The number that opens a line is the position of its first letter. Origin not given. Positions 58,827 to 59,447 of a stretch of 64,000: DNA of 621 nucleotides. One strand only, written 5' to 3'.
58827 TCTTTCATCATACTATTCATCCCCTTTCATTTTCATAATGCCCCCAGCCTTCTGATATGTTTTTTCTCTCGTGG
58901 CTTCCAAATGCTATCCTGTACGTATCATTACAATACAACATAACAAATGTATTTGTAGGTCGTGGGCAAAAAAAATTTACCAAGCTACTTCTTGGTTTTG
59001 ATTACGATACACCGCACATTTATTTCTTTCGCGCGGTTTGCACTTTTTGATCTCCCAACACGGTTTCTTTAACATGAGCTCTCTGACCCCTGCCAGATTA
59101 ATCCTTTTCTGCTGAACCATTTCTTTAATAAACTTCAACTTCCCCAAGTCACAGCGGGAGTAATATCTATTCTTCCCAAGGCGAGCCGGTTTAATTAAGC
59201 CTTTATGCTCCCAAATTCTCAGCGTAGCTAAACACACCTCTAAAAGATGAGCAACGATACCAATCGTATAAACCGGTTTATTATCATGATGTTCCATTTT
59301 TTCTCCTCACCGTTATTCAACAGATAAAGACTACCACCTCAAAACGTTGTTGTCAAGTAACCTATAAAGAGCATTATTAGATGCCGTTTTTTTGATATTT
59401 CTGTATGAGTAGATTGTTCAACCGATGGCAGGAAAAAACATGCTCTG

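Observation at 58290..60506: Duplicated cassette of Cys-rich 'two-CW' proteins with 75-aa partner paralogs around a MerR regulator that shares the CW motif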

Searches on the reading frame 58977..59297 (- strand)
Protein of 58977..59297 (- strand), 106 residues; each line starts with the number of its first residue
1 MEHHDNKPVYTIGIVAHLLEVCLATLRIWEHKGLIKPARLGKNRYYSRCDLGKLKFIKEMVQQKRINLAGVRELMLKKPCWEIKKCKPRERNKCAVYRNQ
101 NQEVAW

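Call 4: search_protein_families(library=ncbifam, proteins=[window:58977-59297:-], max_evalue=1)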
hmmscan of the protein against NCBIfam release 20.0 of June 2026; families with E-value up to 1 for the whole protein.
window:58977-59297:- (106 aa): 15 families
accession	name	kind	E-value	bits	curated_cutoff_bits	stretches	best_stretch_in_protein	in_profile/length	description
NF047377.1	heat_HspR_dupli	exception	2.6e-17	63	300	1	6-79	2-77/214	heat shock protein transcriptional repressor HspR, fused homodimer type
NF047375.1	HeatShock_HspR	equivalog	1.5e-15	57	105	1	7-75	1-70/92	heat shock protein transcriptional repressor HspR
NF007069.0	PRK09514.1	equivalog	3.1e-06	27.2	143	1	10-75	2-68/141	Zn(2+)-responsive transcriptional regulator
TIGR02051.1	MerR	equivalog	9.2e-06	25.9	150.85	1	11-84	1-78/124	mercury resistance transcriptional regulator MerR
NF053740.1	TransRegTnrAGPos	equivalog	1.4e-05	25.2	140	1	5-79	8-82/108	hypothetical protein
TIGR01950.1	SoxR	equivalog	2.4e-05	24.1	116.9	1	11-79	3-71/142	redox-sensitive transcriptional activator SoxR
TIGR02043.1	ZntR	equivalog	2.6e-05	24.4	167.95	1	10-75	2-68/131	Zn(2+)-responsive transcriptional regulator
NF011617.0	PRK15043.1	equivalog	2.6e-05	23.6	417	1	9-74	3-69/243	HTH-type transcriptional regulator MlrA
NF050798.1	TF_FtsR_Actino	equivalog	5.7e-05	23.3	150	1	20-78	16-75/223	transcriptional regulator FtsR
NF010315.0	PRK13752.1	subfamily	0.00023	21.2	261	1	10-75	8-74/144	mercury resistance transcriptional regulator MerR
TIGR02047.1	CadR-PbrR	equivalog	0.00039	20.4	151.45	1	12-77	3-69/127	Cd(II)/Pb(II)-responsive transcriptional regulator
NF052513.1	TransRegCarH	equivalog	0.0014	17.9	400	1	7-73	4-72/274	HTH-type transcriptional repressor CarH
TIGR02044.1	CueR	equivalog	0.0025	17.9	147.4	1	12-74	3-66/127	Cu(I)-responsive transcriptional regulator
NF033518.0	transpos_IS607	equivalog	0.021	14.3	110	1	15-65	3-54/187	IS607 family transposase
NF053782.1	ChlnTransRegdde3219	equivalog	0.046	13.2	450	1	6-60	3-59/278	choline utilization transcriptional activator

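Call 5: search_protein_families(library=pfam, proteins=[window:58977-59297:-], max_evalue=1)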
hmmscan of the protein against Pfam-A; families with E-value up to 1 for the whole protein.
window:58977-59297:- (106 aa): 3 families
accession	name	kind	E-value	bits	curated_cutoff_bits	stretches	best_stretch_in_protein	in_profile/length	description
PF13411.12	MerR_1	-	1.9e-16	60.3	21.6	1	10-76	1-67/69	MerR HTH family regulatory protein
PF00376.29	MerR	-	3e-06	27.4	28.2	1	11-46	1-38/38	MerR family regulatory protein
PF12728.13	HTH_17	-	9.4e-05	23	27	1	10-50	2-42/51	Helix-turn-helix domain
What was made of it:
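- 58977..59297 (-): MerR-CW regulator (106 aa): a MerR-type HTH followed by the C-terminal tail CWEIKKC-x7-C. PF13411 match, E 2e-16 (call 5).
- Checked: The MerR gene at 58977..59297 matches PF13411 (call 5).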

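Call 19: find_homologous_proteins(query=window:58977-59297:-, max_evalue=0.001)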
Query window:58977-59297:- (106 aa): 102 proteins with E <= 0.001 among 103 candidates.
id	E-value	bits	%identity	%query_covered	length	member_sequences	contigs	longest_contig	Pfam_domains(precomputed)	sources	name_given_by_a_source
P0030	4.5e-67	241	100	100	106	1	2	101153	PF00376.30,PF13411.13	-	-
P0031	4.0e-38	148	64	92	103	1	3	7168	PF00376.30,PF13411.13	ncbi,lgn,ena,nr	ncbi:MAG: MerR family transcriptional regulator [Candidatus Omnitrophica bacterium]|nr:MerR family t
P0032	1.8e-37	146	59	97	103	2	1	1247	PF00376.30,PF13411.13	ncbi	-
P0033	2.2e-37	145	65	92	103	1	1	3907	PF12728.14,PF00376.30,PF13411.13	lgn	-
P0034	5.8e-37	144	62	92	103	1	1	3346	PF00376.30,PF13411.13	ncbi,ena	-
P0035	6.8e-37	144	63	96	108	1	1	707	PF00376.30,PF13411.13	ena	-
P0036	8.5e-37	144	62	92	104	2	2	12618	PF13411.13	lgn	-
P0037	9.7e-37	143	64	92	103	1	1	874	PF12728.14,PF00376.30,PF13411.13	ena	-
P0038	1.6e-36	143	63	92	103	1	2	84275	PF00376.30,PF13411.13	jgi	-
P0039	1.7e-36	143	63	92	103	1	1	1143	PF12728.14,PF00376.30,PF13411.13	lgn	-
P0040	2.5e-36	142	63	92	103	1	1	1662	PF00376.30,PF13411.13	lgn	-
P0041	2.6e-36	142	62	93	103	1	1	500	PF00376.30,PF13411.13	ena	-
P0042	3.7e-36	141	64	92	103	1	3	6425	PF00376.30,PF13411.13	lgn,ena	-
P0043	5.1e-36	141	63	92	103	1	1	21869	PF12728.14,PF00376.30,PF13411.13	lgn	-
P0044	6.2e-36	141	59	92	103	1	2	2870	PF12728.14,PF00376.30,PF13411.13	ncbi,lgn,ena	-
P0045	1.1e-35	140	61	92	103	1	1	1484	PF12728.14,PF00376.30,PF13411.13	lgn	-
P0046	1.4e-35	140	64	92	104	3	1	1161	PF00376.30,PF13411.13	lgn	-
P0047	2.2e-35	139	60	96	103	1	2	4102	PF13411.13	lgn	-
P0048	2.2e-35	139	64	86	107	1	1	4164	PF12728.14,PF00376.30,PF13411.13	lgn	-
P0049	2.3e-35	139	57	96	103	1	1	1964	PF00376.30,PF13411.13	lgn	-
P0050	3.3e-35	138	63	92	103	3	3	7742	PF13411.13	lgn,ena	-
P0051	3.8e-35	138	61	92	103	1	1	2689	PF00376.30,PF13411.13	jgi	jgi:MerR family transcriptional regulator/heat shock protein HspR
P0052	3.9e-35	138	60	92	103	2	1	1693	PF12728.14,PF00376.30,PF13411.13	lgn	-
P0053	4.0e-35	138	66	86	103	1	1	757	PF12728.14,PF00376.30,PF13411.13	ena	-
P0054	5.4e-35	138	61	92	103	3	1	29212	PF00376.30,PF13411.13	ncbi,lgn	-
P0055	5.5e-35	138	59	97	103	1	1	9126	PF12728.14,PF00376.30,PF13411.13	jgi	-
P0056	5.9e-35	138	60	92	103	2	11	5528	PF12728.14,PF00376.30,PF13411.13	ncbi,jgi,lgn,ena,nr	ncbi:MAG: MerR family transcriptional regulator [Candidatus Omnitrophica bacterium CG23_combo_of_CG0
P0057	7.9e-35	137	61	92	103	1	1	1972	PF12728.14,PF00376.30,PF13411.13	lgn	-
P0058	9.2e-35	137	63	97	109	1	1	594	PF00376.30,PF13411.13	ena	-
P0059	1.3e-34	137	63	92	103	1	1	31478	PF12728.14,PF00376.30,PF13411.13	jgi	jgi:MerR family transcriptional regulator/heat shock protein HspR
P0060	1.3e-34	136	62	92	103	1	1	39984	PF12728.14,PF00376.30,PF13411.13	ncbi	ncbi:MAG: MerR family transcriptional regulator [Candidatus Omnitrophota bacterium]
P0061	1.3e-34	136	58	92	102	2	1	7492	PF00376.30,PF13411.13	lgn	-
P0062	1.4e-34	136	62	92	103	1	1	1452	PF12728.14,PF00376.30,PF13411.13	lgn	-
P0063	2.6e-34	136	58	97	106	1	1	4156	PF13411.13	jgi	jgi:MerR family transcriptional regulator, heat shock protein HspR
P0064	3.4e-34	135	57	97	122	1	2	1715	PF12728.14,PF00376.30,PF13411.13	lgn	-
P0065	4.2e-34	135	62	92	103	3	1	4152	PF00376.30,PF13411.13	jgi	-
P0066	4.7e-34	135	58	97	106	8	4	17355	PF12728.14,PF00376.30,PF13411.13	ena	-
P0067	5.0e-34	135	56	96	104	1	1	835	PF12728.14,PF00376.30,PF13411.13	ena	-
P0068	6.0e-34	134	60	91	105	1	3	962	PF00376.30,PF13411.13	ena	-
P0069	6.1e-34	134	61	77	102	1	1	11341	PF12728.14,PF00376.30,PF13411.13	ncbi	-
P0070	7.5e-34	134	58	92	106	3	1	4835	PF12728.14,PF00376.30,PF13411.13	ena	-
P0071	1.1e-33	133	58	96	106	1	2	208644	PF12728.14,PF00376.30,PF13411.13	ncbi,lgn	-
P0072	1.3e-33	133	60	96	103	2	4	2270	PF00376.30,PF13411.13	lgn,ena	-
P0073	1.4e-33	133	59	92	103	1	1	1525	PF12728.14,PF00376.30,PF13411.13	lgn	-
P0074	1.8e-33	133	60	92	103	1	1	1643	PF13411.13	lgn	-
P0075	2.3e-33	133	58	92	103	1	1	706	PF00376.30,PF13411.13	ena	-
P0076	2.6e-33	132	57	94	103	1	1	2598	PF12728.14,PF00376.30,PF13411.13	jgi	jgi:MerR family transcriptional regulator/heat shock protein HspR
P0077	3.5e-33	132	58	92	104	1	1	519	PF00376.30,PF13411.13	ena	-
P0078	3.8e-33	132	61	92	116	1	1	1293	PF00376.30,PF13411.13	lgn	-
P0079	4.7e-33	131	60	92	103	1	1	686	PF00376.30,PF13411.13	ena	-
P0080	4.9e-33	131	58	92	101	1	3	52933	PF00376.30,PF13411.13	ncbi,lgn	-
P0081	6.8e-33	131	59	92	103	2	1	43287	PF00376.30,PF13411.13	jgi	-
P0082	7.0e-33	131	62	92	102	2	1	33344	PF12728.14,PF00376.30,PF13411.13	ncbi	ncbi:MerR family transcriptional regulator [Candidatus Omnitrophota bacterium]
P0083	7.3e-33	131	57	92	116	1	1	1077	PF12728.14,PF00376.30,PF13411.13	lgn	-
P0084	9.8e-33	130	59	92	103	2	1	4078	PF00376.30,PF13411.13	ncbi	-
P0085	1.1e-32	130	54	96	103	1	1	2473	PF12728.14,PF00376.30,PF13411.13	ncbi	-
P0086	1.2e-32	130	61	92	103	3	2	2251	PF12728.14,PF00376.30,PF13411.13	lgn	-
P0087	1.3e-32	130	60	92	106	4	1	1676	PF12728.14,PF00376.30,PF13411.13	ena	-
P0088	2.2e-32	129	60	92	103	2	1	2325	PF12728.14,PF00376.30,PF13411.13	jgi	-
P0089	2.3e-32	129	58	92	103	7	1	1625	PF12728.14,PF00376.30,PF13411.13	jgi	jgi:MerR family transcriptional regulator/heat shock protein HspR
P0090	2.4e-32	129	59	92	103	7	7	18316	PF00376.30,PF13411.13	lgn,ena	-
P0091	2.6e-32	129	58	92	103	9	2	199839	PF00376.30,PF13411.13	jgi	-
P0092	2.6e-32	129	59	92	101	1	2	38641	PF00376.30,PF13411.13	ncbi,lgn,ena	-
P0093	2.7e-32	129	61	92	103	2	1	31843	PF00376.30,PF13411.13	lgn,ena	-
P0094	2.8e-32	129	57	93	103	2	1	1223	PF00376.30,PF13411.13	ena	-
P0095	3.3e-32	129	58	92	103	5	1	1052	PF12728.14,PF00376.30,PF13411.13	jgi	-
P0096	3.8e-32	129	56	96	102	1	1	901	PF12728.14,PF00376.30,PF13411.13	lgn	-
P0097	2.4e-31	126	58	92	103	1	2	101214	PF00376.30,PF13411.13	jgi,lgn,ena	-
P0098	3.2e-31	126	61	92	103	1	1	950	PF12728.14,PF00376.30,PF13411.13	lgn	-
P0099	4.0e-31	125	58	92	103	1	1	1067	PF00376.30,PF13411.13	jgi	jgi:MerR family transcriptional regulator/heat shock protein HspR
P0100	4.3e-31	125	58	92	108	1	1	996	PF12728.14,PF00376.30,PF13411.13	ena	-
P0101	4.4e-31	125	53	96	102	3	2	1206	PF00376.30,PF13411.13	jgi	jgi:MerR family transcriptional regulator/heat shock protein HspR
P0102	4.5e-31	125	57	92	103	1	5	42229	PF00376.30,PF13411.13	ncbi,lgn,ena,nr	ncbi:MAG: MerR family transcriptional regulator [Candidatus Omnitrophica bacterium]|nr:MerR family t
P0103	1.3e-30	124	57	92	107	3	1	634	PF00376.30,PF13411.13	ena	-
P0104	1.8e-30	123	53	96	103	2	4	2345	PF12728.14,PF00376.30,PF13411.13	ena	-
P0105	3.0e-30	122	56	92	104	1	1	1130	PF12728.14,PF00376.30,PF13411.13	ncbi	-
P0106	1.9e-29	120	59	86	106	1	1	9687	PF00376.30,PF13411.13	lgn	-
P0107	2.1e-29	120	58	92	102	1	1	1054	PF12728.14,PF00376.30,PF13411.13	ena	-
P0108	2.5e-29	120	56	94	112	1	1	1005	PF00376.30,PF13411.13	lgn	-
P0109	3.0e-29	119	57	96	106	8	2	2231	PF12728.14,PF00376.30,PF13411.13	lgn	-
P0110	3.2e-29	119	57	92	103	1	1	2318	PF12728.14,PF00376.30,PF13411.13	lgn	-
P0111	4.5e-29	119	54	99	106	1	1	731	PF00376.30,PF13411.13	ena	-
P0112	4.9e-28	115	58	86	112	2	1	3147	PF12728.14,PF00376.30,PF13411.13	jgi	-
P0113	1.2e-27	114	55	92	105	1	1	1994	PF00376.30,PF13411.13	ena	-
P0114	1.6e-27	114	54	92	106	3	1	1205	PF00376.30,PF13411.13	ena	-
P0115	1.8e-27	114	54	91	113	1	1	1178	PF00376.30,PF13411.13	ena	-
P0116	2.0e-27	113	53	93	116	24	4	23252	PF00376.30,PF13411.13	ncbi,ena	-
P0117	2.2e-27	113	57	87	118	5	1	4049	PF00376.30,PF13411.13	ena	-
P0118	2.6e-27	113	55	90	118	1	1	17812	PF00376.30,PF13411.13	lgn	-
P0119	2.9e-27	113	57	91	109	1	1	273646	PF00376.30,PF13411.13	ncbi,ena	-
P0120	4.2e-27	112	52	92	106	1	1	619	PF00376.30,PF13411.13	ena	-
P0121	9.0e-27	111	49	94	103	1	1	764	PF00376.30,PF13411.13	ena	-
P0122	1.3e-26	111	52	95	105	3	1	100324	PF00376.30,PF13411.13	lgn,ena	-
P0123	7.4e-26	108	61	75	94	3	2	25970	PF13411.13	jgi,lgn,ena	-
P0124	7.8e-26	108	51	88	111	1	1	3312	PF00376.30,PF13411.13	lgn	-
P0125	1.0e-25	108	54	92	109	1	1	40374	PF00376.30,PF13411.13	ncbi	ncbi:MAG: MerR family transcriptional regulator [PVC group bacterium]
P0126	2.0e-25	107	60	75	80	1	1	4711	PF12728.14,PF00376.30,PF13411.13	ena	-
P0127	1.0e-24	105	53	93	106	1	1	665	PF00376.30,PF13411.13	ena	-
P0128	3.1e-23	100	50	92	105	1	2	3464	PF00376.30,PF13411.13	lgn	-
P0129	6.6e-23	99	65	64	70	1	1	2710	PF12728.14,PF00376.30,PF13411.13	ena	-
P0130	6.7e-20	89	56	73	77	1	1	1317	PF00376.30,PF13411.13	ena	-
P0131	6.2e-18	83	63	59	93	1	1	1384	PF12728.14,PF00376.30,PF13411.13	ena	-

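Call 23: find_encoding_contigs(protein=P0071, flank=6000, max_places=2)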
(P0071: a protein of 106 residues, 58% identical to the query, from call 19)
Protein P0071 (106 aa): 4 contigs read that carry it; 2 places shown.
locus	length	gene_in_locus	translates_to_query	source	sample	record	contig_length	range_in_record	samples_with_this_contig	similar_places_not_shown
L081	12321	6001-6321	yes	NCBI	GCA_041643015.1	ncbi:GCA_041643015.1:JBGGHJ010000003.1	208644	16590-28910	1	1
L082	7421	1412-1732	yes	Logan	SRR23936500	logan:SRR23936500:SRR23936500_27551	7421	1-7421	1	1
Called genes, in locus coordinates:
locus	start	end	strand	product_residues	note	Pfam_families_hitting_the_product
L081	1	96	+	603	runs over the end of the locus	PF00795:CN_hydrolase, PF02540:NAD_synthase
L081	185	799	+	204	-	PF00196:GerE (weak)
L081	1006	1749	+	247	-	-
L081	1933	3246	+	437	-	PF00909:Ammonium_transp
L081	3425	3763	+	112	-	PF00543:P-II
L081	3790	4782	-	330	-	PF02401:LYTB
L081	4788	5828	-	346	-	PF00348:polyprenyl_synt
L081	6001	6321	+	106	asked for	PF12728:HTH_17 (weak), PF13411:MerR_1, PF00376:MerR (weak)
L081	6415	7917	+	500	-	PF13375:RnfC_N, PF01512:Complex1_51K, PF13237:Fer4_10 (faint), PF13746:Fer4_18 (faint), PF12838:Fer4_7, PF13183:Fer4_8, PF13187:Fer4_9, PF13534:Fer4_17 (weak), +3 more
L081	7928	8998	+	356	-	PF03116:NQR2_RnfD_RnfE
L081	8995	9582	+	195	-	PF04205:FMN_bind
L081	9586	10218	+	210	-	PF02508:Rnf-Nqr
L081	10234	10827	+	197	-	PF02508:Rnf-Nqr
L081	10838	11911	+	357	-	PF00111:Fer2, PF00970:FAD_binding_6, PF00175:NAD_binding_1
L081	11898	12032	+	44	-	-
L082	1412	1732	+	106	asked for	PF12728:HTH_17 (weak), PF13411:MerR_1, PF00376:MerR (weak)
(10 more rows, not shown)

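Call 24: find_encoding_contigs(protein=P0119, flank=6000, max_places=2)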
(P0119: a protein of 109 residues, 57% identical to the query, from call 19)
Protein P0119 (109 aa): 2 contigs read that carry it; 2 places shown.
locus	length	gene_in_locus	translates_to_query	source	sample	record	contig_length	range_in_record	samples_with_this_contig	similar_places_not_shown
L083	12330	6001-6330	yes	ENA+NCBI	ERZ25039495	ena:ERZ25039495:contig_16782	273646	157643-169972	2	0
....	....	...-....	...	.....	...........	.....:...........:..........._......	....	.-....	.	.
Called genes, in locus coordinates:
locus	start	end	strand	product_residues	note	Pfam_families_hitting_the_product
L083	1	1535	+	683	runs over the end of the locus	PF00551:Formyl_trans_N, PF02911:Formyl_trans_C, PF01370:Epimerase, PF16363:GDP_Man_Dehyd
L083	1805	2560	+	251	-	PF01522:Polysacc_deac_1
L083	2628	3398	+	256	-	-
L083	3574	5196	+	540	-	PF13231:PMT_2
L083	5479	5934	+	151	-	PF05991:NYN_YacP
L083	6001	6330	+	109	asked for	PF00376:MerR, PF13411:MerR_1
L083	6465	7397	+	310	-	PF00291:PALP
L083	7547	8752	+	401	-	PF01837:HcyBio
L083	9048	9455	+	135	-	PF09383:NIL, PF13187:Fer4_9, PF12797:Fer4_2 (weak), PF14697:Fer4_21, PF00037:Fer4, PF12837:Fer4_6 (weak), PF13237:Fer4_10, PF12838:Fer4_7, +8 more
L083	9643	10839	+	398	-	PF00155:Aminotran_1_2 (weak), PF00266:Aminotran_5, PF01041:DegT_DnrJ_EryC1 (weak), PF01212:Beta_elim_lyase (weak)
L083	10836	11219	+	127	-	PF01592:NifU_N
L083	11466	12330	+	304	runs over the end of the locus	PF02445:NadA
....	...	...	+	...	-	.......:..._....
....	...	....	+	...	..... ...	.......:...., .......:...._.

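Call 28: find_encoding_contigs(protein=P0091, flank=6000, max_places=1)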
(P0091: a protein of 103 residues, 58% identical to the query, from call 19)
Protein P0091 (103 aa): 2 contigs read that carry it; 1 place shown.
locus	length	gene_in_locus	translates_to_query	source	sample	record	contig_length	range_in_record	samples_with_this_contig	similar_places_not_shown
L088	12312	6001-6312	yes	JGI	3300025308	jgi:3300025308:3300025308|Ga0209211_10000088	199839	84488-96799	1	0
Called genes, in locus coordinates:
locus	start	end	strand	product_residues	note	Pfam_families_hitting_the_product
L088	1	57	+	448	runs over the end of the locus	PF01554:MatE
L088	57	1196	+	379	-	PF04055:Radical_SAM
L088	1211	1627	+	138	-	PF01894:YjbQ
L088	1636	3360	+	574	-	PF08497:Radical_SAM_N, PF04055:Radical_SAM (weak), PF11842:DUF3362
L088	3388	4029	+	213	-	PF00702:Hydrolase, PF08282:Hydrolase_3 (faint), PF13419:HAD_2, PF13242:Hydrolase_like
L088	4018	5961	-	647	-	PF00270:DEAD, PF04851:ResIII, PF22527:DEXQc_Suv3 (weak), PF00271:Helicase_C (weak), PF08148:DSHCT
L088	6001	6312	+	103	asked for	PF13411:MerR_1, PF00376:MerR (faint)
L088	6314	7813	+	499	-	PF13375:RnfC_N, PF01512:Complex1_51K, PF00037:Fer4 (faint), PF12838:Fer4_7, PF13183:Fer4_8 (weak), PF13187:Fer4_9 (weak), PF13237:Fer4_10 (weak), PF13534:Fer4_17, +1 more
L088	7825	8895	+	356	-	PF03116:NQR2_RnfD_RnfE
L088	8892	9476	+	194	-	PF04205:FMN_bind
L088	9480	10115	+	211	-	PF02508:Rnf-Nqr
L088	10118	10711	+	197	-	PF02508:Rnf-Nqr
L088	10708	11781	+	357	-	PF00111:Fer2, PF00970:FAD_binding_6, PF00175:NAD_binding_1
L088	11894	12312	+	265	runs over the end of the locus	PF01040:UbiA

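Call 29: find_encoding_contigs(protein=P0122, flank=6000, max_places=1)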
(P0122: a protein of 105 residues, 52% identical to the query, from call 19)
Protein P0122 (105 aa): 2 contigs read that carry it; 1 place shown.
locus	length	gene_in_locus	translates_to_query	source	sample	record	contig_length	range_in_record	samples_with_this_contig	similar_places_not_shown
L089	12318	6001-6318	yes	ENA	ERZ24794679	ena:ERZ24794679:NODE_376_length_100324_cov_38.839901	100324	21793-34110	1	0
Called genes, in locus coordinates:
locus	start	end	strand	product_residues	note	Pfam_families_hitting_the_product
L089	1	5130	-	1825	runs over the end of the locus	PF11974:bMG3, PF01835:MG2, PF17972:bMG5, PF17962:bMG6, PF07703:A2M_BRD, PF00207:A2M, PF17973:bMG10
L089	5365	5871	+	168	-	PF05991:NYN_YacP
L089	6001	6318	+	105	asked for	PF00376:MerR, PF13411:MerR_1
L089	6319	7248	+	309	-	PF00291:PALP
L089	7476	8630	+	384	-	PF01837:HcyBio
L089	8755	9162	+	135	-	PF09383:NIL, PF12838:Fer4_7, PF12797:Fer4_2 (weak), PF14697:Fer4_21, PF00037:Fer4, PF12837:Fer4_6, PF13237:Fer4_10, PF13187:Fer4_9, +8 more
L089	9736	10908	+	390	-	PF00266:Aminotran_5, PF01041:DegT_DnrJ_EryC1 (weak), PF01212:Beta_elim_lyase (weak)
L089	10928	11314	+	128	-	PF01592:NifU_N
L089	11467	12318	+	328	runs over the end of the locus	PF02445:NadA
